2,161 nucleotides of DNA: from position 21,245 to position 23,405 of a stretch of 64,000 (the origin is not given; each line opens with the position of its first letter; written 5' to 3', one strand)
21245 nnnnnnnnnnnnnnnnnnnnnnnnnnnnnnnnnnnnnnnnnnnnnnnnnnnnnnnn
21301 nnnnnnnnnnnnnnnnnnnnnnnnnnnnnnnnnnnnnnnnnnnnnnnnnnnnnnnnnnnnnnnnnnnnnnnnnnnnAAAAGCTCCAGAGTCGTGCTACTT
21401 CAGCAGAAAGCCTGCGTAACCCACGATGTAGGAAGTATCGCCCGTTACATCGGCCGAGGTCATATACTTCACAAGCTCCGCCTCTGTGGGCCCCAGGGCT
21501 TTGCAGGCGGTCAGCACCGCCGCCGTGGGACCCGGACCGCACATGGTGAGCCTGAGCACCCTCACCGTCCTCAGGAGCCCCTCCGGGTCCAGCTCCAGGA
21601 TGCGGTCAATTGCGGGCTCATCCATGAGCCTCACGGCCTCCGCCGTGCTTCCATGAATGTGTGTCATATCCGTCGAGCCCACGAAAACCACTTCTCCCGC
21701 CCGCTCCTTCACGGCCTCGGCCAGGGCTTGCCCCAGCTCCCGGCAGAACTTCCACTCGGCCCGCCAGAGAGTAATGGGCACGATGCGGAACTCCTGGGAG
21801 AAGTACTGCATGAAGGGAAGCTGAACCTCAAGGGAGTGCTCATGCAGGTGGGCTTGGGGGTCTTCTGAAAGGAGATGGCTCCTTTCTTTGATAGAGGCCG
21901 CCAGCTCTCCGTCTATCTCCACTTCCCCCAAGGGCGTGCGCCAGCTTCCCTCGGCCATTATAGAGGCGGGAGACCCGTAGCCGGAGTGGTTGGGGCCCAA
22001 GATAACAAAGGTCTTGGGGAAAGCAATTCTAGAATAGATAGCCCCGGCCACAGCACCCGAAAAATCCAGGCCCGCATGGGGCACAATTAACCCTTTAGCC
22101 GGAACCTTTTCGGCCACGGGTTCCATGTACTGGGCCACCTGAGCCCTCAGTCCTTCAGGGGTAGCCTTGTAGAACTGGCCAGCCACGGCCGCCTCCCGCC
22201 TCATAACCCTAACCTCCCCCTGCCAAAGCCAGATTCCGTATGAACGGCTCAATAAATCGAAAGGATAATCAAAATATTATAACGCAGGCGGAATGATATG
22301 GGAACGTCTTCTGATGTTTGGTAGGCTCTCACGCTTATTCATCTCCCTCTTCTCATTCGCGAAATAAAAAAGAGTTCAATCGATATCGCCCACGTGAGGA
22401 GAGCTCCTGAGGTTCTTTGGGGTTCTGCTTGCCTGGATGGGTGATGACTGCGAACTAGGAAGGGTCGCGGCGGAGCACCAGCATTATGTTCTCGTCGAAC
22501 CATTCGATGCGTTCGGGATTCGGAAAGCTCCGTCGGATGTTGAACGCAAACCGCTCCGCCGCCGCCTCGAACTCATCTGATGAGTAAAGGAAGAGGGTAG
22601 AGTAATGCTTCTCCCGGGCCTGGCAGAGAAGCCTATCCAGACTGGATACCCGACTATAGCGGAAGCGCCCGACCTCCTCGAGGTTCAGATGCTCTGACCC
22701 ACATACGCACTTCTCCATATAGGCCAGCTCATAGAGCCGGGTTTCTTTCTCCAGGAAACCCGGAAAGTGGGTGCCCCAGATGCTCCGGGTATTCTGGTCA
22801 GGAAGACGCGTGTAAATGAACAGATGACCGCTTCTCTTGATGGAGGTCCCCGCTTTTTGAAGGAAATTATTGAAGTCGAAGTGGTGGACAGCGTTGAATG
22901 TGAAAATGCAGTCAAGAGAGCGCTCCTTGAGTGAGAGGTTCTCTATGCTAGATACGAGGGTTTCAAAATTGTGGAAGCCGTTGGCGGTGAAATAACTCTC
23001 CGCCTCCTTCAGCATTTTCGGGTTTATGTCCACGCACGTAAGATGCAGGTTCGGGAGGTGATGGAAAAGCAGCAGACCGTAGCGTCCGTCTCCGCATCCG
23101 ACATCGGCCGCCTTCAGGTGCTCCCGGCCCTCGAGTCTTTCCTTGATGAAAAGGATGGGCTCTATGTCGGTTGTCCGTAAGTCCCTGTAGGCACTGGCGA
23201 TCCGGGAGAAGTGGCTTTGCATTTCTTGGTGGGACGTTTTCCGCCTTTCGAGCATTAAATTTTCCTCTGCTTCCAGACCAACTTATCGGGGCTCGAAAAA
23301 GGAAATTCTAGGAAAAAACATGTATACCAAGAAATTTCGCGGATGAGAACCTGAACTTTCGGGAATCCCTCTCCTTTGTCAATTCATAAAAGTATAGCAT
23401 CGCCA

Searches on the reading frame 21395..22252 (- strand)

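Call 9: search_protein_families(library=pfam, proteins=[window:21395-22252:-], max_evalue=0.001)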
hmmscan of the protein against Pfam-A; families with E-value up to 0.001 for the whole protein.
window:21395-22252:- (285 aa): 2 families
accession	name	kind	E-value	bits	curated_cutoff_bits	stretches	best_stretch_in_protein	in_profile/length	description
PF01875.22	Memo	-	1e-71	241.7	27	1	20-281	1-267/269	Memo-like protein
PF02900.23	LigB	-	2.5e-06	27.2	26.3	1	102-218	77-207/269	Catalytic LigB subunit of aromatic ring-opening dioxygenase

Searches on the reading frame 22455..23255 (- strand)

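Call 9: search_protein_families(library=pfam, proteins=[window:22455-23255:-], max_evalue=0.001)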
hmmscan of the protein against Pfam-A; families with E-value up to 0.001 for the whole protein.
window:22455-23255:- (266 aa): 7 families
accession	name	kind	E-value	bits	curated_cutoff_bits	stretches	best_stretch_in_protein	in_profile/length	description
PF13649.12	Methyltransf_25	-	4.9e-16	59.6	27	1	50-142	2-96/97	Methyltransferase domain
PF08241.18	Methyltransf_11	-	8e-15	55.7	21.2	1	51-147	2-95/95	Methyltransferase domain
PF08242.18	Methyltransf_12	-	1.8e-14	54.7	30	1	51-145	2-98/98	Methyltransferase domain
PF13847.12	Methyltransf_31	-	1.6e-13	51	27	1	46-147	4-109/145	Methyltransferase domain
PF05175.20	MTS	-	2.9e-08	34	23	1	39-147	25-138/170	Methyltransferase small domain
PF01209.24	Ubie_methyltran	-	1.7e-07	31.3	20.1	1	36-146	38-150/233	ubiE/COQ5 methyltransferase family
PF13489.12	Methyltransf_23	-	0.00011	22.4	27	1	50-201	27-124/164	Methyltransferase domain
